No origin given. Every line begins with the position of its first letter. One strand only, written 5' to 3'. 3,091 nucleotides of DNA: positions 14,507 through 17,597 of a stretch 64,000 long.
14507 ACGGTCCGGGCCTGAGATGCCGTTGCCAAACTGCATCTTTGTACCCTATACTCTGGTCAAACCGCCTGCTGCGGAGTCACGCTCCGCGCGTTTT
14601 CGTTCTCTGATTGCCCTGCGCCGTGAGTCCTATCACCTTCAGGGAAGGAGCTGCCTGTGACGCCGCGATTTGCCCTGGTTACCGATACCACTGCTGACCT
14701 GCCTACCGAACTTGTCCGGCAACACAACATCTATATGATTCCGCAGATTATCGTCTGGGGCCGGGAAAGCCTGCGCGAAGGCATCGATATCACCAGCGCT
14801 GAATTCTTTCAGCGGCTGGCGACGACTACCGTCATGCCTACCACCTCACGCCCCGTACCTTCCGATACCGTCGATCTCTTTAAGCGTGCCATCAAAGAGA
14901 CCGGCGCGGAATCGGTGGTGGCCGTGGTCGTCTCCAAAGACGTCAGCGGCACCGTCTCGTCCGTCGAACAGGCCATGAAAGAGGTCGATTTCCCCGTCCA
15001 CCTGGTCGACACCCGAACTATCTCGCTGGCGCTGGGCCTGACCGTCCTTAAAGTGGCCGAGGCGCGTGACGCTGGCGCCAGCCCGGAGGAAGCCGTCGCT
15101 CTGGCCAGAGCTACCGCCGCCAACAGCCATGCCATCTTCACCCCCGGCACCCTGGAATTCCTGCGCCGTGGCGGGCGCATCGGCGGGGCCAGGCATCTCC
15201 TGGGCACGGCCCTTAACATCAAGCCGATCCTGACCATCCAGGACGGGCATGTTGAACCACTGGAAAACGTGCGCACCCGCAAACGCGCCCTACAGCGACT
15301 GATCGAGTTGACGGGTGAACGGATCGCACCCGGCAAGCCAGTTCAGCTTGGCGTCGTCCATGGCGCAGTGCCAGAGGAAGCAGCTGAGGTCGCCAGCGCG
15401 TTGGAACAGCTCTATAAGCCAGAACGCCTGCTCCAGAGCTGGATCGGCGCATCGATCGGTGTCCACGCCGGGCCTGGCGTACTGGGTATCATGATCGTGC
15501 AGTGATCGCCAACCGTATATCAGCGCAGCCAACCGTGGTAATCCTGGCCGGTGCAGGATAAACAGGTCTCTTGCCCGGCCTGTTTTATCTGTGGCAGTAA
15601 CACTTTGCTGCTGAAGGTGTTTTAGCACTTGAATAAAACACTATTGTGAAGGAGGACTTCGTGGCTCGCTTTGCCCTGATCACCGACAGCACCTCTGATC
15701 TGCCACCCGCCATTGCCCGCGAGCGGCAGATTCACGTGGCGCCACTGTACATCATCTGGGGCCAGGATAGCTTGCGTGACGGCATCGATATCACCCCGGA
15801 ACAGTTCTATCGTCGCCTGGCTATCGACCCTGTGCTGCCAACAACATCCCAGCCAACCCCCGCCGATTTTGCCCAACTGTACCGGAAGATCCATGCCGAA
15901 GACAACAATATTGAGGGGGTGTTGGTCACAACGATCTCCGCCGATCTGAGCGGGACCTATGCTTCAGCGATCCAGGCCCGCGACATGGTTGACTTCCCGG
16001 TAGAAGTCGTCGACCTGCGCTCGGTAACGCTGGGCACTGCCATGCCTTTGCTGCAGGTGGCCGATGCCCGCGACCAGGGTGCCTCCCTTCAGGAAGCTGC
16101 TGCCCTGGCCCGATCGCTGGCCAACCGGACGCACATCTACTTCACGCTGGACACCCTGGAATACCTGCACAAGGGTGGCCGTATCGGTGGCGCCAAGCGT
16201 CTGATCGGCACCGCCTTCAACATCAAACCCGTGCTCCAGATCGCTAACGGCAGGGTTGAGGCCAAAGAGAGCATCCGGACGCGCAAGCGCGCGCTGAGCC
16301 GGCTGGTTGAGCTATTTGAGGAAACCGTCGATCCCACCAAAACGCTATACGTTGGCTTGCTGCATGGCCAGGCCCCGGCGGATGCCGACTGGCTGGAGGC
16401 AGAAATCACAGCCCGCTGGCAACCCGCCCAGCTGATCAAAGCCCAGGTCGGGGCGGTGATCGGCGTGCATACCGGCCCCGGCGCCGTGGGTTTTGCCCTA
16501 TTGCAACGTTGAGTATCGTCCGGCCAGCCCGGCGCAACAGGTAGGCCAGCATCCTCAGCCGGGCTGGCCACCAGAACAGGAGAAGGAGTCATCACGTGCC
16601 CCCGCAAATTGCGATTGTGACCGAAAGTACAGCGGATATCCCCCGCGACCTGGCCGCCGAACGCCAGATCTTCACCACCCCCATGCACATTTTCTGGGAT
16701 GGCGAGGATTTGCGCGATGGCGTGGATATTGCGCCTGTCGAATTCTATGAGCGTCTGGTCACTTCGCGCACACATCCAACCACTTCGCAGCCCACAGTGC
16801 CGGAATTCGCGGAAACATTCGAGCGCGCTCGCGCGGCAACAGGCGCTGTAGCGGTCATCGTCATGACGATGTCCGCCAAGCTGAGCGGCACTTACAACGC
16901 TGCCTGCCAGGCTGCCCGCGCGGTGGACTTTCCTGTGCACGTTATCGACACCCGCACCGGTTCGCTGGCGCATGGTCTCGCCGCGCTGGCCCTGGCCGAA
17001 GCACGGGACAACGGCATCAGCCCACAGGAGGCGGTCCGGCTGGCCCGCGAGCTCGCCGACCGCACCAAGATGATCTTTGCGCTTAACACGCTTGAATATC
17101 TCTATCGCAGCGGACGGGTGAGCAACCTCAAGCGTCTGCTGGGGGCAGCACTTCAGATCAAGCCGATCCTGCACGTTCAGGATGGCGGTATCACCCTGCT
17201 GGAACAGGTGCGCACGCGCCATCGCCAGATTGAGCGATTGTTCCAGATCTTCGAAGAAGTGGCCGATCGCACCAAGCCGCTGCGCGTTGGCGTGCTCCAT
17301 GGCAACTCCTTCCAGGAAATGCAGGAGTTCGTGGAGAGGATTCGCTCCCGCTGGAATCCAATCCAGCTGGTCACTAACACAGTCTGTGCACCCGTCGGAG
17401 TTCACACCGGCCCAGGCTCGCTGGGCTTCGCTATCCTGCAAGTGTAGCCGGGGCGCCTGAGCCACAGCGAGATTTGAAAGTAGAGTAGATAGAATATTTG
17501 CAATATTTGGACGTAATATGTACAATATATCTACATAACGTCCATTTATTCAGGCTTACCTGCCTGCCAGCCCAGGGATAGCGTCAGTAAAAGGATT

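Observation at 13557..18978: Four tandem DegV (FakB-like) paralogs between an MBL-fold hydrolase and a YbaK-type deacylase, with no FakA partner in the window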

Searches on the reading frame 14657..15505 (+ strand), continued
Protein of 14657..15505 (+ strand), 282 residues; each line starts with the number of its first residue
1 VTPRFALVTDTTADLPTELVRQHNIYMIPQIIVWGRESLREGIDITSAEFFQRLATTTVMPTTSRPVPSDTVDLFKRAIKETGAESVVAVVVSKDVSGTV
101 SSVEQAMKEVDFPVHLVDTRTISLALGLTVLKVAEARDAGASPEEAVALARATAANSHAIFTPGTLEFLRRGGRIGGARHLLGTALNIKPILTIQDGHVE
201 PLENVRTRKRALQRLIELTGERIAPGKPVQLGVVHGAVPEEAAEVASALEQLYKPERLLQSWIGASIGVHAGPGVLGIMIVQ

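Call 32: search_protein_families(library=ncbifam, proteins=[window:14657-15505:+, L016:10866-11348:+], max_evalue=0.01)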
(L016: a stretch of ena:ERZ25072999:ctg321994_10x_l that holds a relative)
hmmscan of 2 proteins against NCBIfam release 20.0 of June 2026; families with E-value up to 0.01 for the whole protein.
window:14657-15505:+ (282 aa): 2 families
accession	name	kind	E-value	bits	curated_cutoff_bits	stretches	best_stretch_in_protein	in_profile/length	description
TIGR00762.1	DegV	domain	3.9e-82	275.6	99.7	1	5-280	1-275/276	DegV family EDD domain-containing protein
NF038249.1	fatty_FakB1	equivalog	3.5e-45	154.3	350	1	5-280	3-279/286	fatty acid kinase binding subunit FakB1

L016:10866-11348:+ (160 aa): 3 families
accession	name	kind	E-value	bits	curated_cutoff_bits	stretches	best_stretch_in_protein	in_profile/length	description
TIGR00011.1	YbaK_EbsC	equivalog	1.1e-22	80.5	153.25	1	10-156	4-151/152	Cys-tRNA(Pro) deacylase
NF007951.0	PRK10670.1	equivalog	8.1e-12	45.3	243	1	13-153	8-152/159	Cys-tRNA(Pro)/Cys-tRNA(Cys) deacylase YbaK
NF006625.0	PRK09194.1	equivalog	1.2e-08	34.4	558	1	25-134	252-360/559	proline--tRNA ligase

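Call 73: find_encoding_contigs(protein=P0004, flank=1000, max_places=3)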
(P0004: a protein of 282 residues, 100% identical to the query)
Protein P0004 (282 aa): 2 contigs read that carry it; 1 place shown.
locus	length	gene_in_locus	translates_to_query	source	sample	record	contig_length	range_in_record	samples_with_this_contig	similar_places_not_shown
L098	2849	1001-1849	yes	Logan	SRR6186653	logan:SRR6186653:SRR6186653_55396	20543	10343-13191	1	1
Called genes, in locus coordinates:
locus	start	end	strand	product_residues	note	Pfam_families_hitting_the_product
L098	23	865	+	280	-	PF00753:Lactamase_B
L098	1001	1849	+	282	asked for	PF02645:DegV, PF13684:FakA-like_C (weak)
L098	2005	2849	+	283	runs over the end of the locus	PF02645:DegV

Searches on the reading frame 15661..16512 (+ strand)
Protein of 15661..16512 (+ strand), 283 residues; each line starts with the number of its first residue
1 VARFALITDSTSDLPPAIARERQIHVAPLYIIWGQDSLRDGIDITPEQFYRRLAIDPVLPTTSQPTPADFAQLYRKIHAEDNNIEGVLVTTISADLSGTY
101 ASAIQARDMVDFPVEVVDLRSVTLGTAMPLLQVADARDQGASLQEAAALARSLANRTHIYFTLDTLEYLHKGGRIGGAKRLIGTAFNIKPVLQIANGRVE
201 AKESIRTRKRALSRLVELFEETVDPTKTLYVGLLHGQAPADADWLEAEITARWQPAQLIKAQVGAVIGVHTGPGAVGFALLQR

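Call 3: search_protein_families(library=pfam, proteins=[window:15661-16512:+])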
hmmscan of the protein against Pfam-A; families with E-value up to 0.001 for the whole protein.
window:15661-16512:+ (283 aa): 1 family
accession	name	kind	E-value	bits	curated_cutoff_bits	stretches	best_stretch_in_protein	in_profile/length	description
PF02645.21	DegV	-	1.9e-79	267.3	27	1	4-281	2-278/280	Uncharacterised protein, DegV family COG1307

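Call 14: search_solved_structures(query=window:15661-16512:+, show_alignments=3)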
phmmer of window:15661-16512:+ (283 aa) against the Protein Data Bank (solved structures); distinct sequences matched with E-value up to 0.001: 25.
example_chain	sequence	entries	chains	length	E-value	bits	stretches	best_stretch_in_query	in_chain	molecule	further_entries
2dt8_A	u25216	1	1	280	6.3e-47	163.8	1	3-279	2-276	DegV family protein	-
3fys_A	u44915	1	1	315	7.8e-40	140.5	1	4-278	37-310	Protein degV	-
1vpv_A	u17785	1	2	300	1.3e-34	123.4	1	5-280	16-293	UPF0230 protein TM1468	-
1pzx_A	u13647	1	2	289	1.3e-34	123.4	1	5-281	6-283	Hypothetical protein APC36103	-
1mgp_A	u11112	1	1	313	1.5e-34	123.2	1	5-280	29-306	Hypothetical protein TM841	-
4x9x_A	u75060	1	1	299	3.3e-32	115.5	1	3-282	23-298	DegV domain-containing protein MW1315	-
7sg3_A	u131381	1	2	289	4.8e-31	111.7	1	3-280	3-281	Fatty Acid Kinase B1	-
6mh9_A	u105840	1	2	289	1.3e-30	110.4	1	3-280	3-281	Fatty Acid Kinase (Fak) B1 protein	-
6nm1_A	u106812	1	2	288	1.3e-30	110.3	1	3-280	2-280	Fatty acid Kinase (Fak) B1 protein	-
6nyu_A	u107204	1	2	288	2.6e-30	109.4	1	3-280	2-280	DegV domain-containing protein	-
5woo_A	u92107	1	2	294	3.3e-30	109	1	3-280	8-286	EDD domain protein, DegV family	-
6alw_A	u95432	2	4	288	3.5e-30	108.9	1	3-280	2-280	EDD domain protein, DegV family | Fatty acid Kinase (Fak) B1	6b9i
5uto_A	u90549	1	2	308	3.9e-30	108.7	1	3-280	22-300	EDD domain protein, DegV family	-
7scl_A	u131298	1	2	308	2.7e-29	106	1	3-280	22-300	Fatty Acid Kinase B1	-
6dke_A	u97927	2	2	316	1.1e-27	100.8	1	3-278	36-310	Fatty Acid Kinase (Fak) B1 protein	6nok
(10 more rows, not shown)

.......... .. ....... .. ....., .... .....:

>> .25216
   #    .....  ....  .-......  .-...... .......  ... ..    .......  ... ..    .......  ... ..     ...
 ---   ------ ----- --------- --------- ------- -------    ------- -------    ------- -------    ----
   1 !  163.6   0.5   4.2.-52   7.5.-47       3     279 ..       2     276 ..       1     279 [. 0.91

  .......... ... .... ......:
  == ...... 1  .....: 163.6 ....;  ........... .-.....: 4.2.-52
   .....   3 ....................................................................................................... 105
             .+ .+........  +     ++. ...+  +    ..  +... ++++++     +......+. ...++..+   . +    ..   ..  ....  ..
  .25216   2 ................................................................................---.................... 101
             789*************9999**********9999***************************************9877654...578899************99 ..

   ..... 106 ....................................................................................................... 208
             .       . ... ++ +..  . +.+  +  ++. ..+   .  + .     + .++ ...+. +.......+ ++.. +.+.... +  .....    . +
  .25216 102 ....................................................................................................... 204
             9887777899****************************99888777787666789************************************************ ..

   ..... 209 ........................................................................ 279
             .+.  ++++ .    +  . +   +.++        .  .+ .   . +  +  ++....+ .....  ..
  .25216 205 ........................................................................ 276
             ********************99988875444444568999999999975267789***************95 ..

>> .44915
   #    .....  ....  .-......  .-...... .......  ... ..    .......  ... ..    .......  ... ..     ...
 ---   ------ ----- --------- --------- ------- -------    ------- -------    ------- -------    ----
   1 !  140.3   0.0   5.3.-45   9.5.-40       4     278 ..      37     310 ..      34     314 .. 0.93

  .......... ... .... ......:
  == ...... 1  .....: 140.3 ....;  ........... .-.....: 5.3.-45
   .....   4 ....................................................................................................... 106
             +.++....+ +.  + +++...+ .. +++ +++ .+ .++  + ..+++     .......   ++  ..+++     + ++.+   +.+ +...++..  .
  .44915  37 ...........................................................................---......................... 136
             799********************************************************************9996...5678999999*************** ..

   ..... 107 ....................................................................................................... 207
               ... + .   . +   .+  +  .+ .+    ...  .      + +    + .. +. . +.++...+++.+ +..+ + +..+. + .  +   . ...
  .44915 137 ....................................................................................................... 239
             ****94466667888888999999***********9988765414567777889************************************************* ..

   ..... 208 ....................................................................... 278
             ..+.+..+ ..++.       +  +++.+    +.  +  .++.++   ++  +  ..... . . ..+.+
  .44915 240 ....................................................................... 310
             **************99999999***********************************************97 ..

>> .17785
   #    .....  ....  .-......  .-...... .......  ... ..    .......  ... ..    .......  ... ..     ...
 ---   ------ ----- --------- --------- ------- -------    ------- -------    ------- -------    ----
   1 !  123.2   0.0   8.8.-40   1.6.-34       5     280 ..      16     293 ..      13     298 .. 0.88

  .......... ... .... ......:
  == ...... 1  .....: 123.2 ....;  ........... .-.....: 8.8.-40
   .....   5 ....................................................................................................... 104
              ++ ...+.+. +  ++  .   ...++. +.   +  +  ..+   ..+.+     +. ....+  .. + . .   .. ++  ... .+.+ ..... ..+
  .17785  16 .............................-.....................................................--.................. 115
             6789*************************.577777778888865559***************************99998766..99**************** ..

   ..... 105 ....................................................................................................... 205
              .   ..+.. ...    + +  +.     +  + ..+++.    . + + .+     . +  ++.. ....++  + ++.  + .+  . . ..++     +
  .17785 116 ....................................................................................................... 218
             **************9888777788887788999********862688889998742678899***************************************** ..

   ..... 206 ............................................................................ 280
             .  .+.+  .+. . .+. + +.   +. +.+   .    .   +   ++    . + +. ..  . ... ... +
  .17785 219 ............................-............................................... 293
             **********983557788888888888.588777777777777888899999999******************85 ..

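Call 32: search_protein_families(library=ncbifam, proteins=[window:15661-16512:+], max_evalue=0.01)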
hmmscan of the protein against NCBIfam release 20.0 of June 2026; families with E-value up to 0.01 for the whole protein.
window:15661-16512:+ (283 aa): 2 families
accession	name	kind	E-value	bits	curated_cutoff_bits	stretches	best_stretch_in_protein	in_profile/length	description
TIGR00762.1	DegV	domain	3.7e-86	288.7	99.7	1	4-280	1-275/276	DegV family EDD domain-containing protein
NF038249.1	fatty_FakB1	equivalog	5.8e-47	160.2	350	1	4-282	3-281/286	fatty acid kinase binding subunit FakB1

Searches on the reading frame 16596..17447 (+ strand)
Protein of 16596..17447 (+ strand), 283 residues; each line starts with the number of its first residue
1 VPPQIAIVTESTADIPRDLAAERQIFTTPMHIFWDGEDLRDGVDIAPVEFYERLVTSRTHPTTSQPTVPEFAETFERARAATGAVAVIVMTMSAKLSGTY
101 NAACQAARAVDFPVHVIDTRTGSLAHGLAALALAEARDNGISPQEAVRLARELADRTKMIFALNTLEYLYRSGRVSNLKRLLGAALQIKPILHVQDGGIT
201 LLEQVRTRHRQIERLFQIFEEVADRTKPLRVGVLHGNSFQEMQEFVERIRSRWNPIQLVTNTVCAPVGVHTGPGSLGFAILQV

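Call 3: search_protein_families(library=pfam, proteins=[window:16596-17447:+])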
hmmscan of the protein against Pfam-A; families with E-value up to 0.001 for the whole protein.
window:16596-17447:+ (283 aa): 2 families
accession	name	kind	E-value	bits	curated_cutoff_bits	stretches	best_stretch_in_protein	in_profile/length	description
PF02645.21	DegV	-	7.5e-77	258.8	27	1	5-281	2-278/280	Uncharacterised protein, DegV family COG1307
PF13684.11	FakA-like_C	-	1.2e-05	25.3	23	1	72-138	35-96/216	Fatty acid kinase subunit A-like, C-terminal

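Call 32: search_protein_families(library=ncbifam, proteins=[window:16596-17447:+], max_evalue=0.01)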
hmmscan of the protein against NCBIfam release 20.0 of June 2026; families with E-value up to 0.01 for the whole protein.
window:16596-17447:+ (283 aa): 2 families
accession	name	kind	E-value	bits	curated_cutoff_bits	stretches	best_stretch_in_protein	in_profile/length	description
TIGR00762.1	DegV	domain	1.4e-80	270.4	99.7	1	5-280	1-275/276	DegV family EDD domain-containing protein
NF038249.1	fatty_FakB1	equivalog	1.4e-46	159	350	1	4-280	2-279/286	fatty acid kinase binding subunit FakB1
